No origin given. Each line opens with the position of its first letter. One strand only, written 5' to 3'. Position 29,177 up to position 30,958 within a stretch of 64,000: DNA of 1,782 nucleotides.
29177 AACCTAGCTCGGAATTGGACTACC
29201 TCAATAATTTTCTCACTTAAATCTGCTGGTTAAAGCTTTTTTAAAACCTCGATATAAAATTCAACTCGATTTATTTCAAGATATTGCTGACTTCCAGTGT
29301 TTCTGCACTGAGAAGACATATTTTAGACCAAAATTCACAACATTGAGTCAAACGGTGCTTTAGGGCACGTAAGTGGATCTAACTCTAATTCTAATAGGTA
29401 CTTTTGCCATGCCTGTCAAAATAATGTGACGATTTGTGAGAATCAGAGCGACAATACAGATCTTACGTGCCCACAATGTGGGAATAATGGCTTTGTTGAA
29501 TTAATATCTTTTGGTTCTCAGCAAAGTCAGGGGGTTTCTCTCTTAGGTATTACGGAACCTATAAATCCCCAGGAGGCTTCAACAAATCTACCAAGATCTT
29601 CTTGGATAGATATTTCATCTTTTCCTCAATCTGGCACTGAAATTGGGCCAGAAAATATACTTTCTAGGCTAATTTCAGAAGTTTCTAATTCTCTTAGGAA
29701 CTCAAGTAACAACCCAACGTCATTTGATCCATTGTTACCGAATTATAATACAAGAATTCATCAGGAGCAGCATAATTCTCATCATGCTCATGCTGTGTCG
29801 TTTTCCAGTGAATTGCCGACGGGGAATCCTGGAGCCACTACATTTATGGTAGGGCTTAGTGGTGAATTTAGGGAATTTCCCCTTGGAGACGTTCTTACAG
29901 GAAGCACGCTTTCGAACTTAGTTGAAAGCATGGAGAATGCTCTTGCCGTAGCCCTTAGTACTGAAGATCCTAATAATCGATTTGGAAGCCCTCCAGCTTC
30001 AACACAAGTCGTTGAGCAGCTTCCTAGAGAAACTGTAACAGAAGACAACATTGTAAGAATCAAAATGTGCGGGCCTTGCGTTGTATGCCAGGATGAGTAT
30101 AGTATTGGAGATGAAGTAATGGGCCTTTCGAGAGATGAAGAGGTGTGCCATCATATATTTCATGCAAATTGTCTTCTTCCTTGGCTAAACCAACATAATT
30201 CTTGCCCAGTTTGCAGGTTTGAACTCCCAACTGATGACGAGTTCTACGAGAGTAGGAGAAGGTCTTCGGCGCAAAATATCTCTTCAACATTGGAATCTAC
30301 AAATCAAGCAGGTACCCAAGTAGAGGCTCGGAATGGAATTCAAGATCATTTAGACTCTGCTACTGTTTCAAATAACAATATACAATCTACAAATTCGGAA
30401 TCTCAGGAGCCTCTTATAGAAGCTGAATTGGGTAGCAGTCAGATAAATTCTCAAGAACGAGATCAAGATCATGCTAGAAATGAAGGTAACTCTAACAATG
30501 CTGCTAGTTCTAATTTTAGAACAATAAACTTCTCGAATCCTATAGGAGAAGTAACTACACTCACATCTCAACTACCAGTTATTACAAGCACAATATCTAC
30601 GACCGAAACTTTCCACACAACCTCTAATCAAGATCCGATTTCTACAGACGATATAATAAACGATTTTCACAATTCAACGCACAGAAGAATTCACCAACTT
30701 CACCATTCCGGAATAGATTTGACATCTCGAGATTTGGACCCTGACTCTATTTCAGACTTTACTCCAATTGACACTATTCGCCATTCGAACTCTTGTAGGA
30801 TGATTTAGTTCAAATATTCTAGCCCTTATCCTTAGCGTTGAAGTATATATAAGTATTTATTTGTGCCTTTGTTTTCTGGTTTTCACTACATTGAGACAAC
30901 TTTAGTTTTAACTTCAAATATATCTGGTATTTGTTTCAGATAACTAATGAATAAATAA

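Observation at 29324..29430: RNF126-like E3 ligase: conserved BCA2 zinc finger precedes any in-frame ATG; intron-like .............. element just upstream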

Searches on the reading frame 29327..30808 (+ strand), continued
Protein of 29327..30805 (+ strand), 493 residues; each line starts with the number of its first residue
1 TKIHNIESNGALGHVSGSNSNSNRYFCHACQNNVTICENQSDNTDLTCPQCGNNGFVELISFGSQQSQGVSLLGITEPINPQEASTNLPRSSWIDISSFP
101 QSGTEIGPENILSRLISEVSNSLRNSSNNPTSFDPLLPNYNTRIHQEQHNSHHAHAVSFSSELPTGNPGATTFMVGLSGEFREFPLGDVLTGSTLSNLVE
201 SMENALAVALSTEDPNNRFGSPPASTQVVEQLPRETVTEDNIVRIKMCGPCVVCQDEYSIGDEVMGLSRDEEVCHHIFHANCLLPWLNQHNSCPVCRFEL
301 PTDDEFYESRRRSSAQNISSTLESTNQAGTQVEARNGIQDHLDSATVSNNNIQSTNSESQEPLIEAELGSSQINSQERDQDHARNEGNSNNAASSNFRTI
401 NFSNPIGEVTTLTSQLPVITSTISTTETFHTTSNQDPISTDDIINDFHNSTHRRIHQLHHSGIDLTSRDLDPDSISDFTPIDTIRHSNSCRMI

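Call 10: list_cluster_members(proteins=[P0001])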
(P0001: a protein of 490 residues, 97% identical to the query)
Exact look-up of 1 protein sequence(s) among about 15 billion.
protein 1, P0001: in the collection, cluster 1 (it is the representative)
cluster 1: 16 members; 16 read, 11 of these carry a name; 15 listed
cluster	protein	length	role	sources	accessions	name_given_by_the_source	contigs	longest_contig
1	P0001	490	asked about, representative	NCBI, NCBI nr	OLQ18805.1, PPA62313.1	Ring finger domain protein [Cryptosporidium hominis] | E3 ubiquitin-protein ligase RING1-like protein [Cryptosporidium hominis]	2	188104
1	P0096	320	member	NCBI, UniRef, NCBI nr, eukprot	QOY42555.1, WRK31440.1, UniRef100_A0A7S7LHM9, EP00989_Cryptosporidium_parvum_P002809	RING-type Zinc finger protein [Cryptosporidium parvum] | RING-type E3 ubiquitin transferase n=2 Tax=Cryptosporidium parvum TaxID=5807 ... | Uncharacterized protein with RING-type Zinc finger [Cryptosporidium parvum]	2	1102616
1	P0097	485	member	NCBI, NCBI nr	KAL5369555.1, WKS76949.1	ring domain-containing protein [Cryptosporidium parvum] | ring domain-containing protein [Cryptosporidium sp. 43IA8]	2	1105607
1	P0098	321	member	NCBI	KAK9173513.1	hypothetical protein cmbei_3002060 [Cryptosporidium meleagridis]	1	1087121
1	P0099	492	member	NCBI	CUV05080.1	unnamed protein product, partial [Cryptosporidium hominis]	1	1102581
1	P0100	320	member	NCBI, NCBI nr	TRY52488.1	Uncharacterized protein CTYZ_00002922 [Cryptosporidium tyzzeri]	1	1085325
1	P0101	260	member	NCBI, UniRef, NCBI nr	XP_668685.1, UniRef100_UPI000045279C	hypothetical protein [Cryptosporidium hominis TU502] | hypothetical protein n=1 Tax=Cryptosporidium hominis (strain TU502) TaxID=353151 ...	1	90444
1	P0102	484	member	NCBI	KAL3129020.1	ring domain-containing protein [Cryptosporidium hominis]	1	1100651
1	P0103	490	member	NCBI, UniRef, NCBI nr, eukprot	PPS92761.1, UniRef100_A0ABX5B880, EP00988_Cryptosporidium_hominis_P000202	Uncharacterized protein with RING-type Zinc finger [Cryptosporidium hominis] | RING-type E3 ubiquitin transferase n=1 Tax=Cryptosporidium hominis TaxID=237895 ... | PPS92761.1 Uncharacterized protein with RING-type Zinc finger [Cryptosporidium hominis]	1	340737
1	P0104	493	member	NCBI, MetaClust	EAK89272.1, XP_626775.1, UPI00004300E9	ring domain protein, partial [Cryptosporidium parvum Iowa II] | status=active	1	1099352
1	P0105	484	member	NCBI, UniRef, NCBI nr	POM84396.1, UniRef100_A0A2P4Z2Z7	Ring finger domain protein [Cryptosporidium meleagridis] | RING-type E3 ubiquitin transferase n=1 Tax=Cryptosporidium meleagridis TaxID=93969 ...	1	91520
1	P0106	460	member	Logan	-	-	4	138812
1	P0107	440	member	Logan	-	-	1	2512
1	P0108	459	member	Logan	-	-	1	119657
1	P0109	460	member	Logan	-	-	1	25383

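Call 13: find_encoding_contigs(protein=P0001, flank=2500, max_places=3)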
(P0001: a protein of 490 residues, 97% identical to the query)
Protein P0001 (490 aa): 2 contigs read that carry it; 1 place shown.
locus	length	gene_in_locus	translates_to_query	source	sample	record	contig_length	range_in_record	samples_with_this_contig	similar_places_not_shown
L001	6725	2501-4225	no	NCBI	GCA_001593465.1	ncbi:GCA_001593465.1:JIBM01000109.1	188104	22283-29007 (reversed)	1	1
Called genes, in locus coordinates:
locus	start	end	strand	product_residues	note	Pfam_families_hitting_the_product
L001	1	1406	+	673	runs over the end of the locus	PF01743:PolyA_pol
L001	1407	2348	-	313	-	PF13640:2OG-FeII_Oxy_3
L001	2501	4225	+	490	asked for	PF14369:Zn_ribbon_19, PF12678:zf-rbx1, PF13639:zf-RING_2, PF13923:zf-C3HC4_2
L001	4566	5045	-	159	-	-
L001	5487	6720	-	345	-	PF01267:F-actin_cap_A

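Call 14: find_encoding_contigs(protein=P0003, flank=2500, max_places=2)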
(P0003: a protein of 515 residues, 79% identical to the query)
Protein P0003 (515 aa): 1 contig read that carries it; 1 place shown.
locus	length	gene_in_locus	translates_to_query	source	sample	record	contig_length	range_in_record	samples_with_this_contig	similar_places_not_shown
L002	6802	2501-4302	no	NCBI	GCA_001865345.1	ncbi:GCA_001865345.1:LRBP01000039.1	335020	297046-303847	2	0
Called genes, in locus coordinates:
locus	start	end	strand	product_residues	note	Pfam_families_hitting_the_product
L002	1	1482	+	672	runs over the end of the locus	PF01743:PolyA_pol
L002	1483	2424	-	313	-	PF13640:2OG-FeII_Oxy_3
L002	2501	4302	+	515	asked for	PF14369:Zn_ribbon_19, PF12678:zf-rbx1, PF13639:zf-RING_2, PF13923:zf-C3HC4_2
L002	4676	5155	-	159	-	-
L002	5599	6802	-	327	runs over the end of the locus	PF01267:F-actin_cap_A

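Call 15: find_encoding_contigs(protein=P0002, flank=2500, max_places=2)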
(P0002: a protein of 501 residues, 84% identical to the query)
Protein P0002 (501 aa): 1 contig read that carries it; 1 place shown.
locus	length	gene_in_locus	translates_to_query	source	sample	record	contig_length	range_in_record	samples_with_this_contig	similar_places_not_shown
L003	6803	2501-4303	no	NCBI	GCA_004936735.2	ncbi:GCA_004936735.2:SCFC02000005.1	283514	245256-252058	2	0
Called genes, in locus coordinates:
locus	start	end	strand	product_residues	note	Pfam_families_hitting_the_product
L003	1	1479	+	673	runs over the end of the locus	PF01743:PolyA_pol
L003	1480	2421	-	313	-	PF13640:2OG-FeII_Oxy_3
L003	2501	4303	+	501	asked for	PF14369:Zn_ribbon_19, PF12861:zf-ANAPC11 (faint), PF12678:zf-rbx1, PF13639:zf-RING_2, PF13923:zf-C3HC4_2 (weak)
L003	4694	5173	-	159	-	-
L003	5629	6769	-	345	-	PF01267:F-actin_cap_A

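Call 16: find_encoding_contigs(protein=P0005, flank=2500, max_places=2)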
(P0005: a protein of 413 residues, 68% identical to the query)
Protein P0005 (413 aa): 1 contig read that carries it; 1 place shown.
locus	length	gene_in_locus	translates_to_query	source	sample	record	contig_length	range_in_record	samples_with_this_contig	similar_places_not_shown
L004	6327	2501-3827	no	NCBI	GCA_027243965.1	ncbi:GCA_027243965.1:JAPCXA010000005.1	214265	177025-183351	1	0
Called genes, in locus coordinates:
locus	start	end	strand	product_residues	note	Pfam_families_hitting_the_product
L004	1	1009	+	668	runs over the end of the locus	PF01743:PolyA_pol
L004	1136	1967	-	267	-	PF13640:2OG-FeII_Oxy_3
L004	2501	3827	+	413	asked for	PF12678:zf-rbx1, PF12861:zf-ANAPC11 (faint), PF13639:zf-RING_2, PF13923:zf-C3HC4_2 (weak)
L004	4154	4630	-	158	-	-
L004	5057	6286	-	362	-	PF01267:F-actin_cap_A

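Call 17: find_encoding_contigs(protein=P0006, flank=2500, max_places=2)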
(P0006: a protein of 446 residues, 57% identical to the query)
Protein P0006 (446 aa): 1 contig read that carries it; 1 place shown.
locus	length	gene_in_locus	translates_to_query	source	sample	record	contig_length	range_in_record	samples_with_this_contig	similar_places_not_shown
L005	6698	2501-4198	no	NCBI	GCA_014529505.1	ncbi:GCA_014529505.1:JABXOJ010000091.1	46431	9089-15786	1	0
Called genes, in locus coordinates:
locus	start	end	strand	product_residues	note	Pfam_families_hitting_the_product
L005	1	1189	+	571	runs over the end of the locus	PF01743:PolyA_pol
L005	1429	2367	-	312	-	PF13640:2OG-FeII_Oxy_3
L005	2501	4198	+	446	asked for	PF12861:zf-ANAPC11 (faint), PF12678:zf-rbx1, PF13639:zf-RING_2, PF13923:zf-C3HC4_2 (weak)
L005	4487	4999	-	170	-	-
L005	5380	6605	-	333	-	PF01267:F-actin_cap_A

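Call 18: find_encoding_contigs(protein=P0105, flank=2500, max_places=2)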
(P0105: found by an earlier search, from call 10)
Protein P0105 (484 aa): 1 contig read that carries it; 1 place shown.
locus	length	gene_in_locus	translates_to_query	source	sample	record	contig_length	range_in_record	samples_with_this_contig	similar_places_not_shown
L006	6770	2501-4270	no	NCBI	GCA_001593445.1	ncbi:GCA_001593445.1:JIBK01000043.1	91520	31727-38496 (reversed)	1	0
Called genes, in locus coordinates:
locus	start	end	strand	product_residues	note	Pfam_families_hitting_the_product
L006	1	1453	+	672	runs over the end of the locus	PF01743:PolyA_pol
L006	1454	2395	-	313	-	PF13640:2OG-FeII_Oxy_3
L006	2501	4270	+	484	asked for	PF14369:Zn_ribbon_19, PF12678:zf-rbx1, PF12861:zf-ANAPC11 (weak), PF13639:zf-RING_2, PF13923:zf-C3HC4_2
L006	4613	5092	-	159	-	-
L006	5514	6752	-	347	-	PF01267:F-actin_cap_A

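Call 19: find_encoding_contigs(protein=P0007, flank=2500, max_places=2)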
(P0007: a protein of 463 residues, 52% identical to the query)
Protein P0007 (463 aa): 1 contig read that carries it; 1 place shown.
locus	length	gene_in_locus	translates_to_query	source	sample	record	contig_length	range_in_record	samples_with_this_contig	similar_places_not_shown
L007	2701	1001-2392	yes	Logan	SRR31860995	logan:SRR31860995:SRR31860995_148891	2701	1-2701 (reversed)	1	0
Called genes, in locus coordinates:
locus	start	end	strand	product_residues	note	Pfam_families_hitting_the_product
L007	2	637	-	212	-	?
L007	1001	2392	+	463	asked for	PF14369:Zn_ribbon_19, PF12678:zf-rbx1, PF13639:zf-RING_2, PF13923:zf-C3HC4_2 (weak)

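Call 20: find_encoding_contigs(protein=P0009, flank=2500, max_places=2)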
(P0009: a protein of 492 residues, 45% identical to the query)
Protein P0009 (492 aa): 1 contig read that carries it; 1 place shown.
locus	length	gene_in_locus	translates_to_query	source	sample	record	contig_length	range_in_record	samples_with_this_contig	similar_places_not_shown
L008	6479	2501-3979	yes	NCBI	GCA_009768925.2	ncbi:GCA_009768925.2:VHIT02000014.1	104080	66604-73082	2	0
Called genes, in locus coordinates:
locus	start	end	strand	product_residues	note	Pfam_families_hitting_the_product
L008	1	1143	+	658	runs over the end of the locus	PF01743:PolyA_pol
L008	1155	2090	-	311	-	PF13640:2OG-FeII_Oxy_3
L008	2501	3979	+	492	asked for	PF14369:Zn_ribbon_19, PF12678:zf-rbx1, PF12861:zf-ANAPC11 (faint), PF13639:zf-RING_2, PF13923:zf-C3HC4_2 (weak)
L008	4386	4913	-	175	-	-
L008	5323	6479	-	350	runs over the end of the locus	PF01267:F-actin_cap_A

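Call 21: find_encoding_contigs(protein=P0004, flank=2500, max_places=2)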
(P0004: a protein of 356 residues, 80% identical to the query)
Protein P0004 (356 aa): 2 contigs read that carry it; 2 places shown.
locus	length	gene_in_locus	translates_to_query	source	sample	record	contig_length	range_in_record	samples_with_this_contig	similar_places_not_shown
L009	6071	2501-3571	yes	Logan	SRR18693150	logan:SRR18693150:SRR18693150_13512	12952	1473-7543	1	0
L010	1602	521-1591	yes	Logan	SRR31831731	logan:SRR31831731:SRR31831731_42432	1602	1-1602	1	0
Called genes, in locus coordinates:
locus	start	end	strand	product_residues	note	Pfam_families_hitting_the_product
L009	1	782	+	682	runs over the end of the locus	PF01743:PolyA_pol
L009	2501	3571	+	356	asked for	PF12678:zf-rbx1, PF12861:zf-ANAPC11 (faint), PF13639:zf-RING_2, PF13923:zf-C3HC4_2 (weak)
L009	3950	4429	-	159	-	-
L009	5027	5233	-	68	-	-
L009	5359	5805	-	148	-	-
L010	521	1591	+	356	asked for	PF12678:zf-rbx1, PF12861:zf-ANAPC11 (faint), PF13639:zf-RING_2, PF13923:zf-C3HC4_2 (weak)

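Call 22: find_encoding_contigs(protein=P0100, flank=2500, max_places=2)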
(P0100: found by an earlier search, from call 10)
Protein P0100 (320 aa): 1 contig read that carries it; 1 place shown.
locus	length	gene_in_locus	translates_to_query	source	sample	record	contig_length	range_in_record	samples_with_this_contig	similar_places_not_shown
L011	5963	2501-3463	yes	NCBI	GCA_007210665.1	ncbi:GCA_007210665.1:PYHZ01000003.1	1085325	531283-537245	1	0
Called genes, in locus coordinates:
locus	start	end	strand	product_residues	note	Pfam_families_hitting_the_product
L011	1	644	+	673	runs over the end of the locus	PF01743:PolyA_pol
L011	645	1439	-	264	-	PF13640:2OG-FeII_Oxy_3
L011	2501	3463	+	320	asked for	PF12678:zf-rbx1, PF12861:zf-ANAPC11 (faint), PF00097:zf-C3HC4 (weak), PF13639:zf-RING_2, PF13923:zf-C3HC4_2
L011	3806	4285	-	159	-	-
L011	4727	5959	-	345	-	PF01267:F-actin_cap_A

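Call 30: find_encoding_contigs(protein=window:29426-30808:+, flank=3000, max_places=10)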
Protein window:29426-30808:+ (460 aa): 24 contigs read that carry it; 2 places shown.
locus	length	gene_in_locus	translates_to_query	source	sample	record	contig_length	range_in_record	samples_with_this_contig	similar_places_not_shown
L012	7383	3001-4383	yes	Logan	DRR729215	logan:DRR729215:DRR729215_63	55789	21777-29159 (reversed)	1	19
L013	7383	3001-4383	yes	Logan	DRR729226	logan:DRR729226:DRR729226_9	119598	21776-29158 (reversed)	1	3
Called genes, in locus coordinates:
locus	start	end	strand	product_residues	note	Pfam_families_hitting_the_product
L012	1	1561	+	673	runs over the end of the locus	PF01743:PolyA_pol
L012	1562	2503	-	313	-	PF13640:2OG-FeII_Oxy_3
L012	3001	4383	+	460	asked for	PF12678:zf-rbx1, PF13639:zf-RING_2, PF13923:zf-C3HC4_2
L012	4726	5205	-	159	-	-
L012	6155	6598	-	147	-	-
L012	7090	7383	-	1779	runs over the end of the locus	PF00520:Ion_trans (weak), PF07885:Ion_trans_2, PF03493:BK_channel_a (weak)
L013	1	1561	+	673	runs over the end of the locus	PF01743:PolyA_pol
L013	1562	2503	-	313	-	PF13640:2OG-FeII_Oxy_3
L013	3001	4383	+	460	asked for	PF12678:zf-rbx1, PF13639:zf-RING_2, PF13923:zf-C3HC4_2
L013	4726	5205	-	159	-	-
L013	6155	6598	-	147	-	-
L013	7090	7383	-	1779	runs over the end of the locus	PF00520:Ion_trans (weak), PF07885:Ion_trans_2, PF03493:BK_channel_a (weak)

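Call 45: find_encoding_contigs(protein=P0008, flank=2500, max_places=2)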
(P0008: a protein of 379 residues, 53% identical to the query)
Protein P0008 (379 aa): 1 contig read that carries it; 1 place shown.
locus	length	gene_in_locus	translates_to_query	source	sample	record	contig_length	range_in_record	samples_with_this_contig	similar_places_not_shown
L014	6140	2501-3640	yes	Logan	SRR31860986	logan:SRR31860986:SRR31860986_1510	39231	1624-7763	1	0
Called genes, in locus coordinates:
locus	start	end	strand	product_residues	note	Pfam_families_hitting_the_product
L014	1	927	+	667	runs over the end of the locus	PF01743:PolyA_pol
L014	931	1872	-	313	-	PF13640:2OG-FeII_Oxy_3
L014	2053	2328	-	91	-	-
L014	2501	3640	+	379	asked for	PF12678:zf-rbx1, PF12861:zf-ANAPC11 (weak), PF13639:zf-RING_2, PF13923:zf-C3HC4_2 (weak), PF00097:zf-C3HC4 (faint)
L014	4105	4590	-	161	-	-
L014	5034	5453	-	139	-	PF01267:F-actin_cap_A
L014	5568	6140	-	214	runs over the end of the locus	-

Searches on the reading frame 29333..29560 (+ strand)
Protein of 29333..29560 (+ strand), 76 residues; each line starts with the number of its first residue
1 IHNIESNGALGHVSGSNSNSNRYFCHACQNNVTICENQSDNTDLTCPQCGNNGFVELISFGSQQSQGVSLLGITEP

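Call 51: search_solved_structures(query=window:29333-29560:+, max_evalue=1, show_alignments=2)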
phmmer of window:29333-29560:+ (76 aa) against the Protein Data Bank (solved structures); distinct sequences matched with E-value up to 1: 1.
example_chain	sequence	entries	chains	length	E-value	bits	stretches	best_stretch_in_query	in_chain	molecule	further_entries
2n9o_A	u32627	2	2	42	0.015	19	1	14-56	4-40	E3 ubiquitin-protein ligase RNF126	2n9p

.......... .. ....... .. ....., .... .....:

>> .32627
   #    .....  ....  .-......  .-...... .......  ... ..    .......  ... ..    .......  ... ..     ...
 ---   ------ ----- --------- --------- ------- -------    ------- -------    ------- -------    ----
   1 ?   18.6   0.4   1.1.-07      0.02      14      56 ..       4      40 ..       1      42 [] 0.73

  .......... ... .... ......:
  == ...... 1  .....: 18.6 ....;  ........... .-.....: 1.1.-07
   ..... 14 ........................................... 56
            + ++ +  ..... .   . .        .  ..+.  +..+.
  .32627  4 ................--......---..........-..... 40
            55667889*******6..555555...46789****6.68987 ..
